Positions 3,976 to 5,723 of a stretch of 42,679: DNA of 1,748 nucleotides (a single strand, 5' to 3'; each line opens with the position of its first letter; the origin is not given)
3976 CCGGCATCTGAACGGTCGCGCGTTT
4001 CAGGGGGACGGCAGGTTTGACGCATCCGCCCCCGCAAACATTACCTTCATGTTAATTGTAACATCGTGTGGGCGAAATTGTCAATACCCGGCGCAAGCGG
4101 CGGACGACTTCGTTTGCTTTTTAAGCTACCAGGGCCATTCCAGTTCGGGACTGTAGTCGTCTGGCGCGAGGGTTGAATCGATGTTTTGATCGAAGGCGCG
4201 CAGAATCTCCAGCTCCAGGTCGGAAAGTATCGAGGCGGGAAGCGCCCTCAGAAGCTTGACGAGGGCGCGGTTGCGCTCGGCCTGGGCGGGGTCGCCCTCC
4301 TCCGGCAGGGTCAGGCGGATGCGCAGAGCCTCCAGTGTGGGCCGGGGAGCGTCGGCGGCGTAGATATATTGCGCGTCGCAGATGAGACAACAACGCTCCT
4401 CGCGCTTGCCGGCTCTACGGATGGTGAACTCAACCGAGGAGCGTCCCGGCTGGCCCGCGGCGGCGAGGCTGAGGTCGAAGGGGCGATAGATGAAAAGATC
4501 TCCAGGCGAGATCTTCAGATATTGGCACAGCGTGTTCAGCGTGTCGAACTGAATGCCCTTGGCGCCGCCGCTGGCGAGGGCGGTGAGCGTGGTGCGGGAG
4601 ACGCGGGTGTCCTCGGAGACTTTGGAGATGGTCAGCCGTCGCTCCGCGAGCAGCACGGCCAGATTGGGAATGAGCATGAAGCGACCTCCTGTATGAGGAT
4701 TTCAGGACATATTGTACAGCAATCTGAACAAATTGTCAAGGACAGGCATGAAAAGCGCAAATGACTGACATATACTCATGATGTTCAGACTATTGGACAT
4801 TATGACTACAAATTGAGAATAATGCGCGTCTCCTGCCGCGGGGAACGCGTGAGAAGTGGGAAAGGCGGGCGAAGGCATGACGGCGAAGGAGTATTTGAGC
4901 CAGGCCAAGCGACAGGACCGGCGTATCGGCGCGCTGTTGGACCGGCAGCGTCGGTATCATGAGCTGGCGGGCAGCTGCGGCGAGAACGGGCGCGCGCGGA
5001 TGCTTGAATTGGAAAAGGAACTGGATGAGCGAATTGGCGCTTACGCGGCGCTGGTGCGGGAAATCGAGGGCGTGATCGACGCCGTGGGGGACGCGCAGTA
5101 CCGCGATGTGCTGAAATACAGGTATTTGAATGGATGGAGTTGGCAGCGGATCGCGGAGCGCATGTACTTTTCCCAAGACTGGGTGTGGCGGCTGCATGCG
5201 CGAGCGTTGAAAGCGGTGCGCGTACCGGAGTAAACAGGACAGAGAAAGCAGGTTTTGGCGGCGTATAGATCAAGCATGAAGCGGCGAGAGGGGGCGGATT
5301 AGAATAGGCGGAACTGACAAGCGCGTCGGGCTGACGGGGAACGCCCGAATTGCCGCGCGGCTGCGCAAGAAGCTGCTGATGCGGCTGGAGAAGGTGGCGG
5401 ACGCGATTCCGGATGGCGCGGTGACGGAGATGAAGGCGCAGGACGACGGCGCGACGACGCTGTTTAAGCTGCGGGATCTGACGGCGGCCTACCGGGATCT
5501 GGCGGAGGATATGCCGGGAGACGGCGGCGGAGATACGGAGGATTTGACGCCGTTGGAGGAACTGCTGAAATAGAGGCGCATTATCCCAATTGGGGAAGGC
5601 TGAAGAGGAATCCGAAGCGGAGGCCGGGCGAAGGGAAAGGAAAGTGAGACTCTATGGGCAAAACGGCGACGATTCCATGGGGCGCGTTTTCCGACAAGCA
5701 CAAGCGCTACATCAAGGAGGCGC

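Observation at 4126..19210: Head-tail-only phage-like cluster with no integrase, replication or lysis genes, lying against recA: candidate GTA / PBSX-like domesticated particle element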

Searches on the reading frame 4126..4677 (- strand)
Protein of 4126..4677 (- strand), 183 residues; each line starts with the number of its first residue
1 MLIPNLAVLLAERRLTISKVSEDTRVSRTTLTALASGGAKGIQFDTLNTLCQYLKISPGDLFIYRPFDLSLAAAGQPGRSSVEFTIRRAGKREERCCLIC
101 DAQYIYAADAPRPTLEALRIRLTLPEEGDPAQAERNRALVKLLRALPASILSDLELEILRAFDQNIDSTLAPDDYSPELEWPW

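Call 4: search_protein_families(library=pfam, proteins=[window:4126-4677:-], max_evalue=0.01)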
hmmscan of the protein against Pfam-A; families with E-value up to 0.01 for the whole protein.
window:4126-4677:- (183 aa): 3 families
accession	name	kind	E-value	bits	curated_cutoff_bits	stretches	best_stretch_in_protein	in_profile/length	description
PF13443.12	HTH_26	-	3.7e-16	59.6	22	1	5-65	1-61/63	Cro/C1-type HTH DNA-binding domain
PF12844.13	HTH_19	-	4e-07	30.3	30.2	1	9-62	7-59/64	Helix-turn-helix domain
PF01381.28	HTH_3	-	0.0021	18.5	23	1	11-61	6-55/55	Helix-turn-helix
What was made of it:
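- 4126..4677 (-): Master repressor: N-terminal HTH (HTH_26) plus a C-terminal beta-sheet/helix domain. It has no S24 peptidase domain. Pfam HTH_26, E 3.7e-16 (call 4).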

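Call 6: search_protein_families(library=phrogs, proteins=[window:4126-4677:-], max_evalue=0.001)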
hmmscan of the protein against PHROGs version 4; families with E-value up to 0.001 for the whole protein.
window:4126-4677:- (183 aa): 2 families
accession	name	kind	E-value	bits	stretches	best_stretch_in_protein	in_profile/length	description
phrog_38620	-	transcription regulation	7.5e-13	49.7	1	1-63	1-63/174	transcriptional regulator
phrog_24334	-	unknown function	4.4e-08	34.3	1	3-65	4-66/190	-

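Call 29: search_protein_families(library=ncbifam, proteins=[window:4126-4677:-], max_evalue=0.01)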
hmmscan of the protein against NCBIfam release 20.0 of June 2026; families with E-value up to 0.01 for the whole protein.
window:4126-4677:- (183 aa): 0 families

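Call 61: find_homologous_proteins(query=window:4126-4677:-, max_evalue=0.00001)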
Query window:4126-4677:- (183 aa): 154 proteins with E <= 0.00001 among 3233 candidates; the best 120 are listed.
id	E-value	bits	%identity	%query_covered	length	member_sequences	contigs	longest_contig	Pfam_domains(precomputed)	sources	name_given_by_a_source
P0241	2.0e-113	394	99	100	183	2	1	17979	PF12844.14,PF13443.13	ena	-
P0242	1.0e-89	317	79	100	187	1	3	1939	PF12844.14,PF13443.13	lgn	-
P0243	5.4e-83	295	75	100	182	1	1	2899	PF12844.14,PF13443.13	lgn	-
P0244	2.1e-81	290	73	100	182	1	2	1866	PF12844.14,PF13443.13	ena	-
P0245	4.0e-81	289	73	100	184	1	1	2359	PF12844.14,PF13443.13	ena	-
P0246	1.2e-77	278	70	100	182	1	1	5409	PF12844.14,PF13443.13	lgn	-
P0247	3.7e-76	273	70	100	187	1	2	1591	PF13443.13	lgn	-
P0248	9.2e-74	265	67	100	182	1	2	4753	PF13443.13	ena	-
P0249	9.3e-74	265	69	100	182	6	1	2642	PF12844.14,PF13443.13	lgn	-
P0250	1.4e-73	265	69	100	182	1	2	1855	PF12844.14,PF13443.13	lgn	-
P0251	5.9e-73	263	69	100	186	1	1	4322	PF13443.13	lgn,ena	-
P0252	7.1e-72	259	68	100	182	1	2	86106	PF12844.14,PF13443.13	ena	-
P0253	1.1e-71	258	68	100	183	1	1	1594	PF12844.14,PF13443.13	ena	-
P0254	7.6e-71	256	68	100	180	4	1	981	PF13443.13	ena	-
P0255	3.1e-70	254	66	100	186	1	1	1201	PF12844.14,PF13443.13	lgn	-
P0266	1.0e-63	232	63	99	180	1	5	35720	PF12844.14,PF13443.13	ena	-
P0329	8.0e-23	99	39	100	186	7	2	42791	PF13443.13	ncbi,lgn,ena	-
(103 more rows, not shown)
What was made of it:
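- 4126..4677 (-): About 87 clusters at 90% identity share at least 49% identity with it (call 61).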

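Call 62: find_encoding_contigs(protein=P0329, flank=10000, max_places=1)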
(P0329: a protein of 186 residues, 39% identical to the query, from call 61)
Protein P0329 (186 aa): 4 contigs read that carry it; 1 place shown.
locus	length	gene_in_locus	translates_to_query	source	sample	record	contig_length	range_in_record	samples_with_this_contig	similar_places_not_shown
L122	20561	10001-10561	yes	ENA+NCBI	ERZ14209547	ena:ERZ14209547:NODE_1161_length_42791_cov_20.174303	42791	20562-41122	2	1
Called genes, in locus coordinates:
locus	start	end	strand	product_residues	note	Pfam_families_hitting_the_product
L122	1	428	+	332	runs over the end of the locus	PF01636:APH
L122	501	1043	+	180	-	PF00583:Acetyltransf_1, PF13673:Acetyltransf_10 (weak), PF13508:Acetyltransf_7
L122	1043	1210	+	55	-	-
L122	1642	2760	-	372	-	PF13302:Acetyltransf_3, PF13420:Acetyltransf_4, PF00583:Acetyltransf_1, PF13523:Acetyltransf_8 (weak)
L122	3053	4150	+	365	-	PF04055:Radical_SAM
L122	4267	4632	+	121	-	PF21631:A9CJY8-like_N (faint), PF13840:ACT_7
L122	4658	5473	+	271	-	PF07934:OGG_N, PF00730:HhH-GPD (weak)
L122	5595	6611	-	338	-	PF07804:HipA_C (weak)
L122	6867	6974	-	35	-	-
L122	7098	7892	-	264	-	PF13350:Y_phosphatase3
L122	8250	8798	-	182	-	PF01613:Flavin_Reduct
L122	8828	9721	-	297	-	PF00892:EamA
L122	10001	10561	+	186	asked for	PF13443:HTH_26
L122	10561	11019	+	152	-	PF02639:DUF188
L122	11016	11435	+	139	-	PF09719:C_GCAxxG_C_C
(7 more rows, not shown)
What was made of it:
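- A 39%-identical homologue of the repressor sits in an ordinary host context (call 62).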

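Call 63: find_encoding_contigs(protein=P0266, flank=10000, max_places=1)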
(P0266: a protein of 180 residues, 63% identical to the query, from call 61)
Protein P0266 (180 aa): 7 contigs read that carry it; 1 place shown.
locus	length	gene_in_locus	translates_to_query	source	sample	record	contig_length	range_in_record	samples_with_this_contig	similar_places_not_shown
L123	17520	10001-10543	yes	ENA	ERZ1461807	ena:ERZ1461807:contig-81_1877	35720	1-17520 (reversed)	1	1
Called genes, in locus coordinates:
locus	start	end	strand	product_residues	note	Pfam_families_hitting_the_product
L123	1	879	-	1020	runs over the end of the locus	-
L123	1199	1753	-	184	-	PF06854:Phage_Gp15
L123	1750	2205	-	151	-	-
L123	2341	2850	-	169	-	-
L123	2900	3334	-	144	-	-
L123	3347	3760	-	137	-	PF20536:DUF6751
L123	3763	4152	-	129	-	-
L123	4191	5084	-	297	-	-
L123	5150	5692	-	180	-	-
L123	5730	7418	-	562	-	PF05133:SPP1_portal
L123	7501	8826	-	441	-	-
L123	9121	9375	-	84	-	-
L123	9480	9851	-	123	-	PF08281:Sigma70_r4_2 (faint), PF04545:Sigma70_r4 (weak)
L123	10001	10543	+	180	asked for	PF12844:HTH_19 (faint), PF13443:HTH_26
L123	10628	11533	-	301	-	PF10112:Halogen_Hydrol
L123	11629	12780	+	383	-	PF01979:Amidohydro_1, PF07969:Amidohydro_3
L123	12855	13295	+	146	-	PF04138:GtrA_DPMS_TM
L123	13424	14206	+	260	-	PF02535:Zip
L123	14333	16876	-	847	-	PF00403:HMA, PF00122:E1-E2_ATPase, PF00702:Hydrolase, PF00403:HMA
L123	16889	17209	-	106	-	PF02583:Trns_repr_metal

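Call 76: predict_structure(alignment_id=A7)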
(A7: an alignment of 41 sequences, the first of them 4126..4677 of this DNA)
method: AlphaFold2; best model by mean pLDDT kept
length: 183 residues; sequences in the alignment: 41
mean_pLDDT: 91.4   pTM: 0.72
mean pLDDT of the five models: 91.4, 90.1, 89.3, 88.7, 87.2
residues with pLDDT >= 90: 126; 70-90: 56; 50-70: 1; < 50: 0
segments of 3 or more residues with pLDDT < 50: none
pLDDT, mean of each block of 10 residues (from residue 1): 85 94 95 86 91 92 85 96 93 94 93 93 90 93 90 95 91 87 95
secondary structure, 60 per line:
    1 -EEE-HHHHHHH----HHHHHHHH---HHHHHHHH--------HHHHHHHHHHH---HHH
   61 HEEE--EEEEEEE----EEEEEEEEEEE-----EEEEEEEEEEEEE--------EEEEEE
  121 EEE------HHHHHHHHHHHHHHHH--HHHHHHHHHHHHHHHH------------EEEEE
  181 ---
elements in order: E2-4 H6-12 H17-24 H28-35 H44-54 H58-61 E62-64 E67-73 E78-88 E94-106 E115-123 H130-145 H148-163 E176-180
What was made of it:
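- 4126..4677 (-): The AF2 model has pLDDT 91 (call 76).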

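Call 79: fold_search(model_id=the predicted structure, library=pdb)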
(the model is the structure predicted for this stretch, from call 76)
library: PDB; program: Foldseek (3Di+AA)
matches with E <= 10: 691; with E <= 0.001: 8
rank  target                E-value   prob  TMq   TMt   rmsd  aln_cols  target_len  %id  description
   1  8q86_E                1.0e-10  1.00  0.56  0.48   6.4       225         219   19  Trimer of the dimeric SaPI2 Stl transcriptional regulator (released 2025-03-05)
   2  8rc5_2A               1.1e-10  1.00  0.54  0.48   6.0       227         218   18  Complex between the RecA-like Sak4 SSAP and the SaPI2 Stl master regulator (released 2025-03-05)
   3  8q86_H                6.1e-10  1.00  0.51  0.53   6.9       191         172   22  Trimer of the dimeric SaPI2 Stl transcriptional regulator (released 2025-03-05)
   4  8q86_G                6.4e-10  1.00  0.47  0.44   5.8       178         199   21  Trimer of the dimeric SaPI2 Stl transcriptional regulator (released 2025-03-05)
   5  8qe9_2A               2.2e-09  1.00  0.50  0.43   6.3       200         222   20  Complex between the 80a-Sak SSAP and the SaPI2 Stl master regulator (released 2025-03-05)
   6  8q86_D                2.5e-09  1.00  0.43  0.39   7.6       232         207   16  Trimer of the dimeric SaPI2 Stl transcriptional regulator (released 2025-03-05)
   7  8qe9_2G               2.8e-09  1.00  0.52  0.46   6.7       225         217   20  Complex between the 80a-Sak SSAP and the SaPI2 Stl master regulator (released 2025-03-05)
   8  8q86_C                2.2e-08  1.00  0.46  0.50   7.4       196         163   17  Trimer of the dimeric SaPI2 Stl transcriptional regulator (released 2025-03-05)
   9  3bs3                  1.5e-03  1.00  0.31  0.83   1.7        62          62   24  Crystal structure of a putative DNA-binding protein from Bacteroides fragilis (released 2008-01-15)
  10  1utx_A                3.4e-03  1.00  0.33  0.86   1.6        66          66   21  Regulation of Cytolysin Expression by Enterococcus faecalis: Role of CylR2 (released 2004-09-16)
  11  3b7h                  4.3e-03  1.00  0.28  0.59   3.0        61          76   30  Crystal structure of the prophage Lp1 protein 11 (released 2007-12-04)
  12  2xiu_A                4.6e-03  1.00  0.33  0.86   1.6        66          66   21  High resolution structure of MTSL-tagged CylR2. (released 2011-02-09)
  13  2xiu_B                4.6e-03  1.00  0.33  0.87   1.7        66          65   21  High resolution structure of MTSL-tagged CylR2. (released 2011-02-09)
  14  3omt_A                5.2e-03  1.00  0.31  0.77   1.6        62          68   19  Putative antitoxin component, CHU_2935 protein, from Xre family from Prevotella buccae. (released 2010-09-08)
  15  3f51_C                9.5e-03  1.00  0.28  0.54   1.7        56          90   27  Crystal Structure of the clp gene regulator ClgR from Corynebacterium glutamicum (released 2008-11-18)
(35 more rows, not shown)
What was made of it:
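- On PICI / SaPI satellites: Fold similarity to Stl2, E 1e-10, TM about 0.5 (call 79).
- The repressor model resembles SaPI2 Stl over its full length (call 79).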

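Call 94: search_protein_families(library=padloc, proteins=[window:4126-4677:-], max_evalue=0.01)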
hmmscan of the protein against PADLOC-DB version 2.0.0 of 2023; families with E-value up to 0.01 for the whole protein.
window:4126-4677:- (183 aa): 0 families

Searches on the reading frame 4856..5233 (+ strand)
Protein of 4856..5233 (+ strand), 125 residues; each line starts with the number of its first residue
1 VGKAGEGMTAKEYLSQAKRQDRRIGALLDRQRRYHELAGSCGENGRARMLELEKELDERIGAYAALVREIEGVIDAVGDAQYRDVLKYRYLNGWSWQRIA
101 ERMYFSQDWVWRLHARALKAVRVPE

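Call 4: search_protein_families(library=pfam, proteins=[window:4856-5233:+], max_evalue=0.01)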
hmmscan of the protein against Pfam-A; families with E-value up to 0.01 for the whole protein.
window:4856-5233:+ (125 aa): 3 families
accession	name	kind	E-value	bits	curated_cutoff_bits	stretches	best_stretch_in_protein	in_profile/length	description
PF04545.22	Sigma70_r4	-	1.1e-06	28.5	24.1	1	82-122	9-49/50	Sigma-70, region 4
PF08281.18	Sigma70_r4_2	-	8.7e-06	25.7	25.7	1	80-120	13-53/54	Sigma-70, region 4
PF13384.12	HTH_23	-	0.0075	16.5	24.6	1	88-116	12-40/50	Homeodomain-like domain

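Call 6: search_protein_families(library=phrogs, proteins=[window:4856-5233:+], max_evalue=0.001)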
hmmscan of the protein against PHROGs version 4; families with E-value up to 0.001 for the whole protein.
window:4856-5233:+ (125 aa): 2 families
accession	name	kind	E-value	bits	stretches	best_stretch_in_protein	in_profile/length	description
phrog_36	-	transcription regulation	1e-16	62.2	1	8-121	54-183/220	transcriptional regulator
phrog_248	-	transcription regulation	2.1e-08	35.4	1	57-119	75-131/161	transcriptional activator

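Call 29: search_protein_families(library=ncbifam, proteins=[window:4856-5233:+], max_evalue=0.01)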
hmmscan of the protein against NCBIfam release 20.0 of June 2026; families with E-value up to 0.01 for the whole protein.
window:4856-5233:+ (125 aa): 5 families
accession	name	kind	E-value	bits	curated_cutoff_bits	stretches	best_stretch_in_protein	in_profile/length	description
TIGR02937.1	sigma70-ECF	superfamily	1.6e-06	27.8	42.9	1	56-122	97-162/165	sigma-70 family RNA polymerase sigma factor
TIGR02984.1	Sig-70_plancto1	subfamily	1.7e-05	24.5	183.75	1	79-122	142-185/189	RNA polymerase sigma-70 factor, Planctomycetaceae-specific subfamily 1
TIGR02980.1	SigBFG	subfamily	0.00066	19.4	234.35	1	79-122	180-223/227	SigB/SigF/SigG family RNA polymerase sigma factor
NF009179.0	PRK12527.1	equivalog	0.0012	18.9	162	0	81-123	109-151/159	RNA polymerase sigma factor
TIGR02985.1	Sig70_bacteroi1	subfamily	0.003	17.8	126.4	1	35-122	75-159/162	RNA polymerase sigma-70 factor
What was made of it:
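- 4856..5233 (+): Sigma-70 region-4-like late activator. The conserved start MTAKEYL corresponds to ATG 4877, giving 118 aa. Sigma70_r4 E 1e-6; phrog_36 E 1e-16; sigma70-ECF superfamily hit below cutoff (calls 4, 6, 29).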

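Call 93: search_solved_structures(query=window:4856-5233:+, max_evalue=1)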
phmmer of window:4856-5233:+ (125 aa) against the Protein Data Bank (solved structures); distinct sequences matched with E-value up to 1: 3.
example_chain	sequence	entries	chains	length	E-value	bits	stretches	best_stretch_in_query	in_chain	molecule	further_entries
6dv9_F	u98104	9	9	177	0.18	15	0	33-122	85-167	ECF RNA polymerase sigma factor SigL | RNA polymerase sigma factor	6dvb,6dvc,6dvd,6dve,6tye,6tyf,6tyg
8jzt_A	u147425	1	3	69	0.38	14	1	73-122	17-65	RNA polymerase sigma factor SigF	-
3hug_A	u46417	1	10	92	0.57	13.4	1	76-122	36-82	RNA polymerase sigma factor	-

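Call 94: search_protein_families(library=padloc, proteins=[window:4856-5233:+], max_evalue=0.01)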
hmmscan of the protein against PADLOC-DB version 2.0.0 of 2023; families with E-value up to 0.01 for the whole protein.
window:4856-5233:+ (125 aa): 0 families

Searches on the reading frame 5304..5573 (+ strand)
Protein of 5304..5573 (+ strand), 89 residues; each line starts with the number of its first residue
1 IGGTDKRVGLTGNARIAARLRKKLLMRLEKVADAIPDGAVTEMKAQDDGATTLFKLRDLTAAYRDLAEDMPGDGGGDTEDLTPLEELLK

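Call 92: search_protein_representatives(protein=window:5304-5573:+)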
Query: 89 residues. Proteins with E-value up to 0.001 (for the whole library): 109; up to 1e-10: 20; up to 1e-30: 0. The best 109 are listed.
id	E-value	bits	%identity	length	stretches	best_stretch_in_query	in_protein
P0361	7.2e-27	109.4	72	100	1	3-89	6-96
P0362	2.1e-24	101.6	68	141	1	11-88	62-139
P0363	2.5e-22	95.0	71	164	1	11-88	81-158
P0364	5.7e-20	87.5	59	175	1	10-88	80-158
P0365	9.2e-19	83.6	67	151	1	8-79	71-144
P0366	3.2e-18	81.9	68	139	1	11-75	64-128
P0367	5.5e-18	81.1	61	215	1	8-89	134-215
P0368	5.3e-17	78.0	65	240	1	11-75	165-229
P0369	1.7e-16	76.4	60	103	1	12-76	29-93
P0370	9.5e-16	74.0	59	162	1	11-76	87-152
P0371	9.1e-14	67.7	52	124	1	12-85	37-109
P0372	9.9e-14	67.6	55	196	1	13-77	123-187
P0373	1.3e-13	67.2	58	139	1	14-78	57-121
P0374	1.8e-13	66.7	58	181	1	6-71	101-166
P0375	2.6e-13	66.2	52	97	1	13-76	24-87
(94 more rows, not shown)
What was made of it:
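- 5298..5573 (+): Small terminase subunit lacking the N-terminal HTH DNA-binding domain (annotated as a 64-aa ORF from ATG 5379). It probably starts at ATT 5298 or ATA 5304, behind a strong Shine-Dalgarno sequence. In 14 of the 20 best global representatives the match begins 43-154 residues into the protein (call 92).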

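Call 94: search_protein_families(library=padloc, proteins=[window:5304-5573:+], max_evalue=0.01)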
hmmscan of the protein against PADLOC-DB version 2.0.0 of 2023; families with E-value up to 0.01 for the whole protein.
window:5304-5573:+ (89 aa): 0 families
